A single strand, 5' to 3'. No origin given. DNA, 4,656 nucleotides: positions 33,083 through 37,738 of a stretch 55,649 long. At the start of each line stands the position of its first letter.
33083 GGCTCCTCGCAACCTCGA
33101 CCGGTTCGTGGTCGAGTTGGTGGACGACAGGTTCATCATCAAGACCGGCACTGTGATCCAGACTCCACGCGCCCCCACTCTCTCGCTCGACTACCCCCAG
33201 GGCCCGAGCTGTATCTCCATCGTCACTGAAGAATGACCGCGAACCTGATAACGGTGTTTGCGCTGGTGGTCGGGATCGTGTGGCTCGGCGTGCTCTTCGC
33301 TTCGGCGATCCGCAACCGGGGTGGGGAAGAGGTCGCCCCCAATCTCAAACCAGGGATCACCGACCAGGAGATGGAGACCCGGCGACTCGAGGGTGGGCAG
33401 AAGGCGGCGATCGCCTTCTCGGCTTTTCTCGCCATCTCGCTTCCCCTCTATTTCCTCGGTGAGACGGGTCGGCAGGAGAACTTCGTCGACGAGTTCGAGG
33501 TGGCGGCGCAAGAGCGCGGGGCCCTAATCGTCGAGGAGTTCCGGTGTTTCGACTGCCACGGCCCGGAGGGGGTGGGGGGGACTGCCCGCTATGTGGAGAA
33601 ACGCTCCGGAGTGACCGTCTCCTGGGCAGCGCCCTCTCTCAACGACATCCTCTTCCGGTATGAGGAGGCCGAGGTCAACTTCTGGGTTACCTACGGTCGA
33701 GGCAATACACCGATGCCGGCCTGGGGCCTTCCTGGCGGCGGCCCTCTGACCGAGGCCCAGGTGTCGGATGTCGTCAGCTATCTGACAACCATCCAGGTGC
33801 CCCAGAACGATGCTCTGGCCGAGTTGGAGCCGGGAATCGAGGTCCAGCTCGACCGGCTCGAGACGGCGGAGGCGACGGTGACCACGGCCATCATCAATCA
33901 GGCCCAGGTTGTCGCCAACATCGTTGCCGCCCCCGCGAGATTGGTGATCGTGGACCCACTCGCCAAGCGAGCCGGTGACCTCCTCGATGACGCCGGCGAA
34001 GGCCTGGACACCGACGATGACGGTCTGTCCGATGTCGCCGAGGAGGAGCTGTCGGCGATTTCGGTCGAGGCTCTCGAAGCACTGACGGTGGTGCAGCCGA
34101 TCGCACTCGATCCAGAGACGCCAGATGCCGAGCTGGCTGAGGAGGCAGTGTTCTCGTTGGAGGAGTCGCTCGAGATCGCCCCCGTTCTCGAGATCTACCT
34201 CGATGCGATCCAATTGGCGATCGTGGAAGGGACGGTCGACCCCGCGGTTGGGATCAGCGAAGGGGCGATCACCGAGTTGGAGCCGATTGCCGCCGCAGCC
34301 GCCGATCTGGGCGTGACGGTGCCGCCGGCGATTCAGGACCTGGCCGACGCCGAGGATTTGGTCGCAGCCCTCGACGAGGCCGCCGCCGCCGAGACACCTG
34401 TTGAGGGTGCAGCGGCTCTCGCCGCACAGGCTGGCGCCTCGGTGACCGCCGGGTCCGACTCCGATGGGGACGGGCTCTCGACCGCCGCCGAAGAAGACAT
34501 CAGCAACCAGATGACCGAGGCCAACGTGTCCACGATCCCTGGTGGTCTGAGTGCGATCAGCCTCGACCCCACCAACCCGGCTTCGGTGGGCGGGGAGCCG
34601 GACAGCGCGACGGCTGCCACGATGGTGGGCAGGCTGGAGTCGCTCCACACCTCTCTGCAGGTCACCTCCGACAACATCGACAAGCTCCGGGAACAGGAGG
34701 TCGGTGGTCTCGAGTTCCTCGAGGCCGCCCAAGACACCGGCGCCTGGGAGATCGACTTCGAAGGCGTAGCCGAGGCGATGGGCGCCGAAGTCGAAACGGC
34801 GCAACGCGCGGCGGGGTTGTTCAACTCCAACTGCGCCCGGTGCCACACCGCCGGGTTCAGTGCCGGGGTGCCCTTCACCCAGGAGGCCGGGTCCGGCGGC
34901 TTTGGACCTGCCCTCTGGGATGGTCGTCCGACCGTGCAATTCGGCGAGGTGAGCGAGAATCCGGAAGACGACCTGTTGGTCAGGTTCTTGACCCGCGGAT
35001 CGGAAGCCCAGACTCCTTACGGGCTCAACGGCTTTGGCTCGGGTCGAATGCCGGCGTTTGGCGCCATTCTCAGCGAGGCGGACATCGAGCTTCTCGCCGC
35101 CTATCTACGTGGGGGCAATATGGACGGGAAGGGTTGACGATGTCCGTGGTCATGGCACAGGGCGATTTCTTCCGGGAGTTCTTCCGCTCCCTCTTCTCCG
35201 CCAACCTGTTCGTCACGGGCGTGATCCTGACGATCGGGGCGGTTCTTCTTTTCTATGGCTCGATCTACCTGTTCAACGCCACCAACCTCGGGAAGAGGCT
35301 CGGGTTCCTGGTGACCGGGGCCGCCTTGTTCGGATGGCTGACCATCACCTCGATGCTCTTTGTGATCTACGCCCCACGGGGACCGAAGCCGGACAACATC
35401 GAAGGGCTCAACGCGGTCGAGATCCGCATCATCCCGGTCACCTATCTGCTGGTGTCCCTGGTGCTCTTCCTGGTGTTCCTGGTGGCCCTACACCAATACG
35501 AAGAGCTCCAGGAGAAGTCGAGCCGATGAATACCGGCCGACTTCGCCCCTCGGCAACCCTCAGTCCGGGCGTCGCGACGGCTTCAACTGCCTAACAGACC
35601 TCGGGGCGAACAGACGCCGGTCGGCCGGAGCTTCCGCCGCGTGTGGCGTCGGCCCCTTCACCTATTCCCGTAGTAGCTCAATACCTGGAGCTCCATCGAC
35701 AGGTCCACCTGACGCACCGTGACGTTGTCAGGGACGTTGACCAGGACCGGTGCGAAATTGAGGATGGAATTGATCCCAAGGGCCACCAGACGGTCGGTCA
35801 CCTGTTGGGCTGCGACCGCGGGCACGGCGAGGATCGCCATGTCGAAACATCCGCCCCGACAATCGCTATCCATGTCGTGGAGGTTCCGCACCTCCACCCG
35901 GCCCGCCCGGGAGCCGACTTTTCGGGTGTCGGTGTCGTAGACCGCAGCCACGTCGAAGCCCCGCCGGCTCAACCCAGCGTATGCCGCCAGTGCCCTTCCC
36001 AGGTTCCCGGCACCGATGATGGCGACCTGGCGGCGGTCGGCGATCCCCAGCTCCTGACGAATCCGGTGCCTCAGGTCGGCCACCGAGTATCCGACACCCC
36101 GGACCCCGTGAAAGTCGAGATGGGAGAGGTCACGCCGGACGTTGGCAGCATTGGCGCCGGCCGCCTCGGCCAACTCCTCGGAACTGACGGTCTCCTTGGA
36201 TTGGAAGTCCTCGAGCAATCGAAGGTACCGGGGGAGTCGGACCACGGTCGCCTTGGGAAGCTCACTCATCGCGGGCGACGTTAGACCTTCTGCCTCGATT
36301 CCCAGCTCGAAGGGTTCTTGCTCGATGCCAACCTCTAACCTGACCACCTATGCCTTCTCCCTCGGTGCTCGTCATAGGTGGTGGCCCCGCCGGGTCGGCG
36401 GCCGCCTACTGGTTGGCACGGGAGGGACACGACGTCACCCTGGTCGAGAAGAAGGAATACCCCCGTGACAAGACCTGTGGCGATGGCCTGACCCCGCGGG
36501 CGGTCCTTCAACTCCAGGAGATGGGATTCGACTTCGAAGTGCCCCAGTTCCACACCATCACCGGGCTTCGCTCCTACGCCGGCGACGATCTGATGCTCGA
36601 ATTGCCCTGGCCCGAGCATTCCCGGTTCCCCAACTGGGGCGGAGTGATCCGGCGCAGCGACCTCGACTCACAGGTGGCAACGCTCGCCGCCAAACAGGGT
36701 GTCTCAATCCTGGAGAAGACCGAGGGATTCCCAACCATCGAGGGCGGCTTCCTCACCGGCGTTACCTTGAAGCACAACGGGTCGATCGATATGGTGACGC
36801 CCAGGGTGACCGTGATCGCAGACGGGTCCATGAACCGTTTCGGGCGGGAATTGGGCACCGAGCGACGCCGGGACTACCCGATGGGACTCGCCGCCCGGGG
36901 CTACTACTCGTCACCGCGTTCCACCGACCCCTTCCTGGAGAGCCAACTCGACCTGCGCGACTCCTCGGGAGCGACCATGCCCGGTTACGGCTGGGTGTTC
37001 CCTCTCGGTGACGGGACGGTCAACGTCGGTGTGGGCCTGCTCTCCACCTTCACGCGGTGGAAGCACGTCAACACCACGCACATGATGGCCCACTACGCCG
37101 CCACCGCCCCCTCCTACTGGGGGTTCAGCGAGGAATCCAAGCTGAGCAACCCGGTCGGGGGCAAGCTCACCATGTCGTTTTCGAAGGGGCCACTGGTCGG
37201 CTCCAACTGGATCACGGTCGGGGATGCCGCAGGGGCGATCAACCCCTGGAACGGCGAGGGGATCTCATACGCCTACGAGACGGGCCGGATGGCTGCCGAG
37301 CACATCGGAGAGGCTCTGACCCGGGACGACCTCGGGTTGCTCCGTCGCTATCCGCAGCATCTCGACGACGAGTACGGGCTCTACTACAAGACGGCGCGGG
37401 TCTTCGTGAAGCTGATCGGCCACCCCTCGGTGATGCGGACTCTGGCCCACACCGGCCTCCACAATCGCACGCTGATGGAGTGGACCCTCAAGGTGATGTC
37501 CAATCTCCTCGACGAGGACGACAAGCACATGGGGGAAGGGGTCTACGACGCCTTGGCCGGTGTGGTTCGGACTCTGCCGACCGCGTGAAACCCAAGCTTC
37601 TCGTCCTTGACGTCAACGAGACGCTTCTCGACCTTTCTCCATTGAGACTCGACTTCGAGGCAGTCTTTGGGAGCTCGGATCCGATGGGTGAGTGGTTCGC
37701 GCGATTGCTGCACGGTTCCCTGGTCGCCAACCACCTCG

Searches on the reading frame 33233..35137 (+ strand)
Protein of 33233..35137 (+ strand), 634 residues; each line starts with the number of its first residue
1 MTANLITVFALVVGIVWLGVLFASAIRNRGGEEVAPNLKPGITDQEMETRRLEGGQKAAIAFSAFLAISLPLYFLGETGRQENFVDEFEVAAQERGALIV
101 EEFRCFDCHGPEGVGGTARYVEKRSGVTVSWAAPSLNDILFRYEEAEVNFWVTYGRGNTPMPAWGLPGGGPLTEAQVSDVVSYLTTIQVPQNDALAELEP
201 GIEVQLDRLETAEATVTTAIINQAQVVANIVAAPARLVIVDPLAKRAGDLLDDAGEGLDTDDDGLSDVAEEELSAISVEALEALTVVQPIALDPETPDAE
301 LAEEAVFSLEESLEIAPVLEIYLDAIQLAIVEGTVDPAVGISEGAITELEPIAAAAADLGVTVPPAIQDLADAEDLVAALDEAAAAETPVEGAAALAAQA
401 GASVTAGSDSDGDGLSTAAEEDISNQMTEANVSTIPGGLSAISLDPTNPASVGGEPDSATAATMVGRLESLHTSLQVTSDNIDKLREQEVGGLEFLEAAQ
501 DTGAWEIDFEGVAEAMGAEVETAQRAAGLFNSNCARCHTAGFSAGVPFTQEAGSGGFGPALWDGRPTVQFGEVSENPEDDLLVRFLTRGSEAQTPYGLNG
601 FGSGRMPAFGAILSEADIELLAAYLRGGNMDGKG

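Call 3: search_protein_families(library=pfam, proteins=[window:33233-35137:+], max_evalue=0.1)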
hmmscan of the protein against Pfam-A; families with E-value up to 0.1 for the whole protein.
window:33233-35137:+ (634 aa): 2 families
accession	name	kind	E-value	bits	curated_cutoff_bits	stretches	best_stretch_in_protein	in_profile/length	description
PF13442.11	Cytochrome_CBB3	-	2.1e-15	57.2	27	2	522-625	2-68/68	Cytochrome C oxidase, cbb3-type, subunit III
PF00034.26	Cytochrom_C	-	2.1e-12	48.6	21.3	2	94-187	2-89/90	Cytochrome c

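Call 4: search_protein_families(library=ncbifam, proteins=[window:33233-35137:+], max_evalue=0.1)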
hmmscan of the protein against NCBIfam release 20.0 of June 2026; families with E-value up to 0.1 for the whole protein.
window:33233-35137:+ (634 aa): 6 families
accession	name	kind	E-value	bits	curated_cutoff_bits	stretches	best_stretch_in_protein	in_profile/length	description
TIGR00782.1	ccoP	equivalog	3e-08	33.3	179.95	0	93-186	107-280/285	cytochrome-c oxidase, cbb3-type subunit III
NF045930.1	Cytc6PetJCyano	equivalog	3e-07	30.4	135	1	518-541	23-46/110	cytochrome c6 PetJ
NF045774.1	cytochro_C551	exception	7.9e-05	22.6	118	0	518-545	34-61/110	cytochrome c551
TIGR04485.1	thiosulf_SoxX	equivalog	0.00012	22.7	61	0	158-186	51-77/78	sulfur oxidation c-type cytochrome SoxX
NF052248.1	SorU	equivalog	0.0016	18.6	100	1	602-624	49-71/72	SorU family sulfite dehydrogenase c-type cytochrome subunit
NF050122.1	bc1_QcrC_actin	exception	0.0039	16.5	200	1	464-562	82-170/253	cytochrome bc1 complex diheme cytochrome c subunit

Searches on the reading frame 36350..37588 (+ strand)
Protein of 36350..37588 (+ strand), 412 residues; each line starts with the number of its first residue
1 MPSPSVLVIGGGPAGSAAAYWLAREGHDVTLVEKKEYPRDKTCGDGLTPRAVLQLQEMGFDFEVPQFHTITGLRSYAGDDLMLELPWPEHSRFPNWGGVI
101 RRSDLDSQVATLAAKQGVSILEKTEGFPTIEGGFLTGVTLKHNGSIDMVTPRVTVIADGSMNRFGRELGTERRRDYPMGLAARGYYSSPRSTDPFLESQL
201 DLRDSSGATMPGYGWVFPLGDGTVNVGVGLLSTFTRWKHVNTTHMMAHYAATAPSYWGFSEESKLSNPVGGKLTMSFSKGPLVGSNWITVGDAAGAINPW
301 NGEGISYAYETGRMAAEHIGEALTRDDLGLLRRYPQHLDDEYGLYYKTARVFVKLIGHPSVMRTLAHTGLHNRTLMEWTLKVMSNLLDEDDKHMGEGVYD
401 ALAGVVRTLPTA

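Call 44: search_protein_families(library=pfam, proteins=[window:36350-37588:+], max_evalue=0.00001)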
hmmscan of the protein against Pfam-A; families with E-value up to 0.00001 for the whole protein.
window:36350-37588:+ (412 aa): 8 families
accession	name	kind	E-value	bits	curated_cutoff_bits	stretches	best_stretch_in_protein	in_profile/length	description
PF01494.25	FAD_binding_3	-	1.2e-12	48.2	22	1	5-173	3-172/349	FAD binding domain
PF01266.30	DAO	-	4.9e-12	46.5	27.9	1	6-38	2-34/353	FAD dependent oxidoreductase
PF13450.12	NAD_binding_8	-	2.4e-07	31.3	21.9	1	8-38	1-31/68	NAD(P)-binding Rossmann-like domain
PF04820.20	Trp_halogenase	-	4.1e-07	29.6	21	0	6-59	2-58/458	Tryptophan halogenase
PF07992.20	Pyr_redox_2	-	5.6e-07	29.7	26.1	1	5-43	2-35/291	Pyridine nucleotide-disulphide oxidoreductase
PF12831.13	FAD_oxidored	-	1.1e-06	28.7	27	1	6-36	2-32/416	FAD dependent oxidoreductase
PF00890.30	FAD_binding_2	-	1.4e-06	28.2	20.4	1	6-37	2-33/414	FAD binding domain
PF00070.33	Pyr_redox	-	8.5e-06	26.6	22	0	5-59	1-54/82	Pyridine nucleotide-disulphide oxidoreductase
